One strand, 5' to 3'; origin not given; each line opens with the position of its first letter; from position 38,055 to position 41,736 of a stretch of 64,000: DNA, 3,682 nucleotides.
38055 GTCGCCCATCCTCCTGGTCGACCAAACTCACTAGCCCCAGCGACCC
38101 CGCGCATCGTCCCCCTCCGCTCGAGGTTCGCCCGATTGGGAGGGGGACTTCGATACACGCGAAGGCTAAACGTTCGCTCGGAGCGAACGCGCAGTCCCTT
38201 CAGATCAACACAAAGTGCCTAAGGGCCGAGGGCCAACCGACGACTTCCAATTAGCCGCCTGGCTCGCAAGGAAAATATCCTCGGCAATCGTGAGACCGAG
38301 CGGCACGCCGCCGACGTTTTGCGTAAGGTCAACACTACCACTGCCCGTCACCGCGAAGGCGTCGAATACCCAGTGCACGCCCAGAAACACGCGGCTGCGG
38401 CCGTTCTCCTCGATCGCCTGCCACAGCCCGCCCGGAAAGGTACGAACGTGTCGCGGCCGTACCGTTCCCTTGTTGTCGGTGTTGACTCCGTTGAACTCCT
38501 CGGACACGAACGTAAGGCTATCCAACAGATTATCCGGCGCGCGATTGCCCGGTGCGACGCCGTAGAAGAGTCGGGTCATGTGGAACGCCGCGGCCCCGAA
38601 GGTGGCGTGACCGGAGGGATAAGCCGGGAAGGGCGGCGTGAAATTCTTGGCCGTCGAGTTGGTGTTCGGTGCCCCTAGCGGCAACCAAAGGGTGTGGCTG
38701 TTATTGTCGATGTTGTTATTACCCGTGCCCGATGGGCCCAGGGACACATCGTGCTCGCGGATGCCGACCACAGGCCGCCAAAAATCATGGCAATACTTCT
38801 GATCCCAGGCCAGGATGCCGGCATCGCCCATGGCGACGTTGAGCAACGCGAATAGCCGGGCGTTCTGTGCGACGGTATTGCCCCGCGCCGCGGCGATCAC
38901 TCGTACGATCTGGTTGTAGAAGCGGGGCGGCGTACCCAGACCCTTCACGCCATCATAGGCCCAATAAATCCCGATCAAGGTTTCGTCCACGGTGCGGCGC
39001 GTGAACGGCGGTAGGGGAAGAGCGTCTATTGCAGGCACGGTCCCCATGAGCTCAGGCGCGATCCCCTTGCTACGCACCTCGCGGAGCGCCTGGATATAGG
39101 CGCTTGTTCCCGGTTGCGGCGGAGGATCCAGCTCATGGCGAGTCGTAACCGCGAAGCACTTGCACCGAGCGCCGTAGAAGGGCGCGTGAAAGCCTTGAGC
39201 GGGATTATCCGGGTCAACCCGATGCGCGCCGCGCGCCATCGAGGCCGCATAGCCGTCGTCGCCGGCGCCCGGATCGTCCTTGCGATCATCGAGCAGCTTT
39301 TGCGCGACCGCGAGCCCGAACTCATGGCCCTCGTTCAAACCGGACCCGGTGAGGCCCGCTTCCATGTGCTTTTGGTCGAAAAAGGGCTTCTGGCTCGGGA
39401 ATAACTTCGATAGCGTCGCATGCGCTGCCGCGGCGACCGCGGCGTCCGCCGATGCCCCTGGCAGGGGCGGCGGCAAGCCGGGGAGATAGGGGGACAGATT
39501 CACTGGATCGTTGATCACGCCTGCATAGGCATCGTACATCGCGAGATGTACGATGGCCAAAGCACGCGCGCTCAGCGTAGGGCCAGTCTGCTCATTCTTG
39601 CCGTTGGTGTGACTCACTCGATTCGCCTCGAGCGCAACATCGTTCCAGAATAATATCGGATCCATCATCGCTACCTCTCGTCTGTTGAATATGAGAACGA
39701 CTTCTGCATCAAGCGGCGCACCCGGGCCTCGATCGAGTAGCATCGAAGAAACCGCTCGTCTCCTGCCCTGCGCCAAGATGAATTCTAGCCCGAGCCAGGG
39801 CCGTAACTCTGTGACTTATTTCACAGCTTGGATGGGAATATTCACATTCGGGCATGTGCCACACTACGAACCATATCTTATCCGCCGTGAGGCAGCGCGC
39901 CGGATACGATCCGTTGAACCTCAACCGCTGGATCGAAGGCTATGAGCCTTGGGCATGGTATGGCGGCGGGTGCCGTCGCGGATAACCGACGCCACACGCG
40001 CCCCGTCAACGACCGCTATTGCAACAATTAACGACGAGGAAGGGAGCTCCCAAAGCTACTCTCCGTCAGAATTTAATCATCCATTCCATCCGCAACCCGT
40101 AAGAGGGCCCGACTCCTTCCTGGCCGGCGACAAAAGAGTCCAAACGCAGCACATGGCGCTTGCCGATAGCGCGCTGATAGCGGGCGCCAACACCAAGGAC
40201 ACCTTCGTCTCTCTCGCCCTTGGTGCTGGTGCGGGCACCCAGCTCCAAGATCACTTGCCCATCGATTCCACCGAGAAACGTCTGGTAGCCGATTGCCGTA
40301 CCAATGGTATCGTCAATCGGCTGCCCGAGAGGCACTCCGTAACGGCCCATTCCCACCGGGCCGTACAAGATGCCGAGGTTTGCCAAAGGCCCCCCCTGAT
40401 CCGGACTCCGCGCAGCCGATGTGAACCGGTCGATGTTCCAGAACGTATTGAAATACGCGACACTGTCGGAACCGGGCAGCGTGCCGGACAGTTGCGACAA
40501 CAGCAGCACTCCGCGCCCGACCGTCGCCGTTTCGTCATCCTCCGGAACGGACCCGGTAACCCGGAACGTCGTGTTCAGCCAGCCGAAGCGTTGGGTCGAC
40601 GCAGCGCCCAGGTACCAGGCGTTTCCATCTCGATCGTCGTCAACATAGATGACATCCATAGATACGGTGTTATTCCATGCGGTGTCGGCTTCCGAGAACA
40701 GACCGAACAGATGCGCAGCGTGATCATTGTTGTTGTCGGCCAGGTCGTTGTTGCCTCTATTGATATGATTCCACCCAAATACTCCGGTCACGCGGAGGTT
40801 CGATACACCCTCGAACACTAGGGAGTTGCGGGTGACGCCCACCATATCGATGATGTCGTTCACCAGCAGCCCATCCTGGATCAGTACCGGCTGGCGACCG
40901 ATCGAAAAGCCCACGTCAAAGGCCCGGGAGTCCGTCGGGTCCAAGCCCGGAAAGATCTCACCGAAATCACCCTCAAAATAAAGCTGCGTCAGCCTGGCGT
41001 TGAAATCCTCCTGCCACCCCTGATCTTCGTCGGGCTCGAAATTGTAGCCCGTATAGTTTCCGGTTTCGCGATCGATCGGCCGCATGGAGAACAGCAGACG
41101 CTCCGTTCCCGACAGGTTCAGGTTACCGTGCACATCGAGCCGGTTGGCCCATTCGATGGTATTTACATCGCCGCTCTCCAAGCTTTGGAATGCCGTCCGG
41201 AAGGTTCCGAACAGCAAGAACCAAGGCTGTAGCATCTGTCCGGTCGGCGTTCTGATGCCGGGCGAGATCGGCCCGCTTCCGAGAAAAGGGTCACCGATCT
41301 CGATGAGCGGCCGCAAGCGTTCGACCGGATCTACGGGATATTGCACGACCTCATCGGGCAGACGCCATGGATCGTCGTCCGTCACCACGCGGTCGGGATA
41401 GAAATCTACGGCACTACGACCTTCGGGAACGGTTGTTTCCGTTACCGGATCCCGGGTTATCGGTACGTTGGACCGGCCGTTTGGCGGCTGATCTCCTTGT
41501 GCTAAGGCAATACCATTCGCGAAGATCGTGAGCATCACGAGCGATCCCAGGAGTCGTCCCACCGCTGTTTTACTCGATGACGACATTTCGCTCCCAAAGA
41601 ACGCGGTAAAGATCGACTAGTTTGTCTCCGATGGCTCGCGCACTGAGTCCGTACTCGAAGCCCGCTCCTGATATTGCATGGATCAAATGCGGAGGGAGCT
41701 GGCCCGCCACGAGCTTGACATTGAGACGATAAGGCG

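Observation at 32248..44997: Nested partial mfd duplicates act as direct repeats around two cargo segments, next to IS91 (rolling-circle) remnants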

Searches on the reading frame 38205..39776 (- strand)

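Call 5: search_protein_families(library=pfam, proteins=[window:38205-39776:-], max_evalue=0.01)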
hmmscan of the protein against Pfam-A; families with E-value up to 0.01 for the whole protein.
window:38205-39776:- (523 aa): 2 families
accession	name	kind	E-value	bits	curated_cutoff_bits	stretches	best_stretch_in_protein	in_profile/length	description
PF17897.7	VCPO_N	-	5.9e-22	79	29.3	1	41-193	15-185/216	Vanadium chloroperoxidase N-terminal domain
PF01569.27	PAP2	-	0.00021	21.5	27.2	1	376-475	47-109/130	PAP2 superfamily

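Call 79: search_protein_families(library=ncbifam, proteins=[window:38205-39776:-], max_evalue=0.01)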
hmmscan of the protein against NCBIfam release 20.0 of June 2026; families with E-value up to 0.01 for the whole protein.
window:38205-39776:- (523 aa): 0 families

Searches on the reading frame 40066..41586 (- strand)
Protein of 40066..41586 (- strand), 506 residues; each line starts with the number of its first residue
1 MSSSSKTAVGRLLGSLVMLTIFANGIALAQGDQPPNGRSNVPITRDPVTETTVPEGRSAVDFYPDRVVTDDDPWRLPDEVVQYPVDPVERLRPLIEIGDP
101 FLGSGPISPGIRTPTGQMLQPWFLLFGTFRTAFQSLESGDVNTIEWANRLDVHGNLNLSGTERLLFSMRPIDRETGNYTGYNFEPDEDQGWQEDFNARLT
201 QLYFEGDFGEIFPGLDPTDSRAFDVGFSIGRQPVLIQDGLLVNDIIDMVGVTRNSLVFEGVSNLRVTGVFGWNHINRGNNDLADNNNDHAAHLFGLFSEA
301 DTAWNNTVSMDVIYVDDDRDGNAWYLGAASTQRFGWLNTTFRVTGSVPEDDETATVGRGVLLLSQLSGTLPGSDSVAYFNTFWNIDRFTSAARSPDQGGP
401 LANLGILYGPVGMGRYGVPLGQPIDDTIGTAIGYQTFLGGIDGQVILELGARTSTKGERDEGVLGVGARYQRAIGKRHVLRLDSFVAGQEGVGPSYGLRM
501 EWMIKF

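Call 5: search_protein_families(library=pfam, proteins=[window:40066-41586:-], max_evalue=0.01)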
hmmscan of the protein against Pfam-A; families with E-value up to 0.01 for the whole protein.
window:40066-41586:- (506 aa): 0 families

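Call 24: find_encoding_contigs(protein=window:40066-41586:-, flank=10000, max_places=8)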
Protein window:40066-41586:- (506 aa): no gene with exactly this product is on record in the collection.

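Call 38: find_homologous_proteins(query=window:40066-41586:-, max_evalue=0.00001)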
Query window:40066-41586:- (506 aa): 625 proteins with E <= 0.00001 among 8000 candidates; the best 120 are listed.
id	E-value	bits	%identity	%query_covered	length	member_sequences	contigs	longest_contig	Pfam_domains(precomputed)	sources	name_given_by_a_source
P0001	0.0e+0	1125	100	97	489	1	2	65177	-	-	-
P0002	0.0e+0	1094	94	100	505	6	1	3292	-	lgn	-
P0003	0.0e+0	1053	91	100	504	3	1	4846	-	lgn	-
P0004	0.0e+0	1051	92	97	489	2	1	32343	-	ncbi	-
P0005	0.0e+0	1036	89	100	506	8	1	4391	-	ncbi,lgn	-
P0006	3.2e-288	975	85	97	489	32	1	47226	-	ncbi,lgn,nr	ncbi:MAG: hypothetical protein M3436_03065 [Pseudomonadota bacterium]|nr:hypothetical protein [Pseud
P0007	5.9e-284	961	84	97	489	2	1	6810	-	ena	-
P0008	7.8e-267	904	80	97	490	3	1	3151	-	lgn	-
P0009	5.6e-253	859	73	99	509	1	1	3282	-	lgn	-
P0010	2.3e-251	853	73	99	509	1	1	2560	-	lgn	-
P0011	3.6e-250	849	74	98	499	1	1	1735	-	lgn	-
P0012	5.5e-242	822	72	97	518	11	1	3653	-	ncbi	-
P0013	2.5e-240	817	71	98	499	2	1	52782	-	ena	-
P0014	3.0e-240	817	70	100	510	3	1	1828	-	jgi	jgi:hypothetical protein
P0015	5.1e-240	816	70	98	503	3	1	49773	-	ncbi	-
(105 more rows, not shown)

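Call 39: find_encoding_contigs(protein=P0004, flank=10000, max_places=4)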
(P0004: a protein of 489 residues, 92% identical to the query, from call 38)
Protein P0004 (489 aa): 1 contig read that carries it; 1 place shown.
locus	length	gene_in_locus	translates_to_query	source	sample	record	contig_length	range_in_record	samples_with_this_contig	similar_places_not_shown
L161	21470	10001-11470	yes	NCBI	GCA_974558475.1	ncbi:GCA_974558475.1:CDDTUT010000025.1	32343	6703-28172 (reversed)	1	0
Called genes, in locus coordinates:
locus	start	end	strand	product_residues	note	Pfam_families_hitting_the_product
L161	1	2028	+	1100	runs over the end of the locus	PF04773:FecR, PF14559:TPR_19 (faint), PF13371:TPR_9 (faint), PF13428:TPR_14 (faint), PF13432:TPR_16 (faint), PF00515:TPR_1 (faint), PF07719:TPR_2 (faint), PF13181:TPR_8 (faint), +4 more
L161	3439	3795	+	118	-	PF07238:PilZ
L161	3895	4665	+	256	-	PF01026:TatD_DNase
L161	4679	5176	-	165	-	PF13473:Cupredoxin_1 (faint), PF00127:Copper-bind (weak)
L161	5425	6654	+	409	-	PF11741:AMIN, PF01520:Amidase_3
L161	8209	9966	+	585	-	PF14522:Cytochrome_C7 (faint), PF13435:Cytochrome_C554 (faint)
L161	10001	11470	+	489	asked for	-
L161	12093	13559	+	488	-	PF17897:VCPO_N, PF22778:VCPO_2nd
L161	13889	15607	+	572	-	PF02518:HATPase_c, PF13589:HATPase_c_3, PF01119:DNA_mis_repair, PF08676:MutL_C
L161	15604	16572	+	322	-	PF01715:IPPT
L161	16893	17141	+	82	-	PF17209:Hfq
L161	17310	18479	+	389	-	PF13167:GTP-bdg_N, PF16360:GTP-bdg_M, PF01926:MMR_HSR1, PF19275:HflX_C (weak)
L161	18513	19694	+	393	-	PF12221:HflK_N, PF01145:Band_7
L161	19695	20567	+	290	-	PF01145:Band_7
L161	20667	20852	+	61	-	PF09838:DUF2065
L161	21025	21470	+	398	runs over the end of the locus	PF13393:tRNA-synt_His, PF27460:HisZ_C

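Call 40: find_encoding_contigs(protein=P0006, flank=10000, max_places=4)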
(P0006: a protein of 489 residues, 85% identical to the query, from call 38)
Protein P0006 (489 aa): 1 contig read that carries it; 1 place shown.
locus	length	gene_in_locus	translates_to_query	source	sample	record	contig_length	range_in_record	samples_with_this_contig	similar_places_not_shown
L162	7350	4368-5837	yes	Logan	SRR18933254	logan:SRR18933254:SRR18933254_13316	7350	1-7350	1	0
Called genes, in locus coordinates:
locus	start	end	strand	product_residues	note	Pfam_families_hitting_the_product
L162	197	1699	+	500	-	PF17897:VCPO_N, PF01569:PAP2 (faint), PF22778:VCPO_2nd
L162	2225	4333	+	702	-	PF13435:Cytochrome_C554 (faint), PF22113:Mtrc-MtrF_II-IV_dom (faint), PF00034:Cytochrom_C (weak), PF13442:Cytochrome_CBB3, PF14522:Cytochrome_C7 (faint)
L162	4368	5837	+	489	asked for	-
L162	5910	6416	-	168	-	PF01292:Ni_hydr_CYTB, PF14358:DUF4405 (faint)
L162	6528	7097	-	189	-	-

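Call 41: find_encoding_contigs(protein=P0001, flank=10000, max_places=4)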
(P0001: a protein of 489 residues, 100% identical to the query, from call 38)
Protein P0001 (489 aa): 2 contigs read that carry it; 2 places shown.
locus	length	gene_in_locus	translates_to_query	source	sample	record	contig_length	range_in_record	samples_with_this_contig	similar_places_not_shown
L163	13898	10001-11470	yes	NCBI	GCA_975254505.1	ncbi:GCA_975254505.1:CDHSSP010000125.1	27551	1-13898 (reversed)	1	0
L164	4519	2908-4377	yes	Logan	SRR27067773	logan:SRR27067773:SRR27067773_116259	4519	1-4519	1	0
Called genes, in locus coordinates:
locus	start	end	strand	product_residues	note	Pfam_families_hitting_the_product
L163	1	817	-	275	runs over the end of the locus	PF07505:DUF5131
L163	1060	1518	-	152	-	-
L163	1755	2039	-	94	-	-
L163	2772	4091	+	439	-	PF25323:6TM_PilS (weak), PF02518:HATPase_c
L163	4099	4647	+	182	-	PF00072:Response_reg, PF02954:HTH_8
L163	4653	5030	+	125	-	PF04430:DUF498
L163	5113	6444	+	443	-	PF00999:Na_H_Exchanger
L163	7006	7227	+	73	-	-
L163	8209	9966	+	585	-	PF14522:Cytochrome_C7 (faint), PF13435:Cytochrome_C554 (faint)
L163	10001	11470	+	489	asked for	-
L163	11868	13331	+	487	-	PF17897:VCPO_N, PF22778:VCPO_2nd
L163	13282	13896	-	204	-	?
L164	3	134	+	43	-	?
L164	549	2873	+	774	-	PF14522:Cytochrome_C7 (faint), PF22113:Mtrc-MtrF_II-IV_dom (faint), PF13435:Cytochrome_C554 (faint), PF13442:Cytochrome_CBB3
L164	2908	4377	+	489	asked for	-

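Call 51: find_encoding_contigs(protein=P0007, flank=10000, max_places=3)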
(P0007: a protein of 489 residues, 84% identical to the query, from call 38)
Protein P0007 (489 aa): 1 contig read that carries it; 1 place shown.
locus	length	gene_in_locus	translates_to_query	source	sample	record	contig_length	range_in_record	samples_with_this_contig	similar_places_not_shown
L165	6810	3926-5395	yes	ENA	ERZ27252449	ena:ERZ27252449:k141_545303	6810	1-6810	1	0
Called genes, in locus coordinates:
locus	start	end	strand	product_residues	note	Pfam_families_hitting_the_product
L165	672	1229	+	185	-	PF01569:PAP2 (faint), PF22778:VCPO_2nd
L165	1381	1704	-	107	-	-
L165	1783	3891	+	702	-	PF13435:Cytochrome_C554 (faint), PF00034:Cytochrom_C (weak), PF13442:Cytochrome_CBB3, PF14522:Cytochrome_C7 (faint), PF22113:Mtrc-MtrF_II-IV_dom (faint)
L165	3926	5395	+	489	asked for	-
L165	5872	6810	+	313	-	?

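Call 52: find_encoding_contigs(protein=P0003, flank=10000, max_places=3)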
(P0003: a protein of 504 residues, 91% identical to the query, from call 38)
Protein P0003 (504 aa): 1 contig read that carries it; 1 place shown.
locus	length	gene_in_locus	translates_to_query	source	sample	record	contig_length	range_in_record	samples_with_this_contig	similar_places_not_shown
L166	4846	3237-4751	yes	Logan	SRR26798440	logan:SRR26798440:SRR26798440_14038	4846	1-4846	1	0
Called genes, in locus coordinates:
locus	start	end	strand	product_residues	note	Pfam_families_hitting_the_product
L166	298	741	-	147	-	PF01695:IstB_IS21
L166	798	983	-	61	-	-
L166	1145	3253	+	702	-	PF13435:Cytochrome_C554 (faint), PF22113:Mtrc-MtrF_II-IV_dom (faint), PF00034:Cytochrom_C (weak), PF13442:Cytochrome_CBB3, PF14522:Cytochrome_C7 (faint)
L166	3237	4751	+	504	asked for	-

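Call 79: search_protein_families(library=ncbifam, proteins=[window:40066-41586:-], max_evalue=0.01)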
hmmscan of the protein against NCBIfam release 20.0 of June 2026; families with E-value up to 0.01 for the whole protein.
window:40066-41586:- (506 aa): 0 families

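Call 93: predict_structure(alignment_id=A7)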
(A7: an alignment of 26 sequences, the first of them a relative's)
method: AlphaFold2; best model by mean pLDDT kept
length: 489 residues; sequences in the alignment: 26
mean_pLDDT: 77.2   pTM: 0.74
mean pLDDT of the five models: 77.2, 75.4, 74.6, 71.2, 70.0
residues with pLDDT >= 90: 185; 70-90: 177; 50-70: 54; < 50: 73
segments of 3 or more residues with pLDDT < 50: 1-62, 64-66, 86-89, 265-268
pLDDT, mean of each block of 10 residues (from residue 1): 32 27 30 34 35 41 50 70 54 76 86 90 83 91 87 74 72 71 89 73 69 91 89 87 83 84 53 84 88 94 89 90 96 88 96 87 96 84 86 73 87 95 88 92 87 91 94 88 92
secondary structure, 60 per line:
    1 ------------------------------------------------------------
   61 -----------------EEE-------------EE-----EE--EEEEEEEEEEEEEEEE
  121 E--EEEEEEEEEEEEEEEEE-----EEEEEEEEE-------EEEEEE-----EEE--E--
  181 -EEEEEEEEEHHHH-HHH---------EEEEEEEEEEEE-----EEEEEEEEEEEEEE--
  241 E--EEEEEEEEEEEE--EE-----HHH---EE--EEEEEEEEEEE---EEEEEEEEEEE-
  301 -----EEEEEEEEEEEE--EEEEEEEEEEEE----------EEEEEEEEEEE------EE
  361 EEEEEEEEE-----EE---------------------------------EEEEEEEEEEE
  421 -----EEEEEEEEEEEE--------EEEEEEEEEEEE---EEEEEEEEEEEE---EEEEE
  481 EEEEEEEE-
elements in order: E78-80 E105-121 E124-140 E146-154 E162-167 E173-175 E182-190 H191-194 E208-219 E225-238 E244-255 E275-285 E289-299 E306-317 E320-331 E342-352 E359-369 E410-420 E426-437 E446-457 E461-472 E476-488

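Call 95: fold_search(model_id=the predicted structure, library=pdb)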
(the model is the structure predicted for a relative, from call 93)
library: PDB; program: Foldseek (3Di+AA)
matches with E <= 10: 770; with E <= 0.001: 215
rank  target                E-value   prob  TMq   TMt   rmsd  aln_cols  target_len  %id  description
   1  5ldv                  7.4e-12  1.00  0.50  0.59   6.7       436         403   12  Crystal Structures of MOMP from Campylobacter jejuni (released 2016-10-26)
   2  5ldt_A                1.4e-11  1.00  0.53  0.63   5.7       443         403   14  Crystal Structures of MOMP from Campylobacter jejuni (released 2016-10-26)
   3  3rbh_C                8.9e-11  1.00  0.54  0.64   5.6       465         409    9  Structure of alginate export protein AlgE from Pseudomonas aeruginosa (released 2011-07-27)
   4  4xnk                  1.4e-10  1.00  0.52  0.60   7.7       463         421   10  X-ray structure of AlgE1 (released 2015-06-03)
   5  4xnl                  1.9e-10  1.00  0.52  0.59   7.1       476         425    9  X-ray structure of AlgE2 (released 2015-06-03)
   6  8pz4                  2.0e-10  1.00  0.52  0.54   7.5       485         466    8  Structure of alginate transporter, AlgE, solved at wavelength 2.755 A (released 2023-10-25)
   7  3rbh_A                2.1e-10  1.00  0.54  0.61   5.9       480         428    8  Structure of alginate export protein AlgE from Pseudomonas aeruginosa (released 2011-07-27)
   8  7acg                  3.5e-10  1.00  0.52  0.56   7.0       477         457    8  In meso structure of the alginate exporter, AlgE, from Pseudomonas aeruginosa in 9.8 monoacylglycerol (released 2020-12-16)
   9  3rbh_B                4.3e-10  1.00  0.54  0.61   5.9       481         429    8  Structure of alginate export protein AlgE from Pseudomonas aeruginosa (released 2011-07-27)
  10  5d5d                  4.5e-10  1.00  0.51  0.61   6.5       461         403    9  In meso in situ serial X-ray crystallography structure of AlgE at 100 K (released 2016-01-13)
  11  4azl_A                5.2e-10  1.00  0.52  0.60   6.6       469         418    9  In meso structure of alginate transporter, AlgE, from Pseudomoas aeruginosa, PAO1, crystal form 2. (released 2013-07-03)
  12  3rbh_D                7.4e-10  1.00  0.53  0.62   6.0       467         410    8  Structure of alginate export protein AlgE from Pseudomonas aeruginosa (released 2011-07-27)
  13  2y0l                  7.4e-10  1.00  0.50  0.65   6.0       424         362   10  Crystal Structure of Pseudomonas Aeruginosa OpdO (released 2011-12-21)
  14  4azl_B                9.6e-10  1.00  0.53  0.60   6.1       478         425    8  In meso structure of alginate transporter, AlgE, from Pseudomoas aeruginosa, PAO1, crystal form 2. (released 2013-07-03)
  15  4b61_A                1.3e-09  1.00  0.53  0.59   6.4       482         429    8  In meso structure of alginate transporter, AlgE, from Pseudomoas aeruginosa, PAO1. Crystal form 3. (released 2013-07-17)
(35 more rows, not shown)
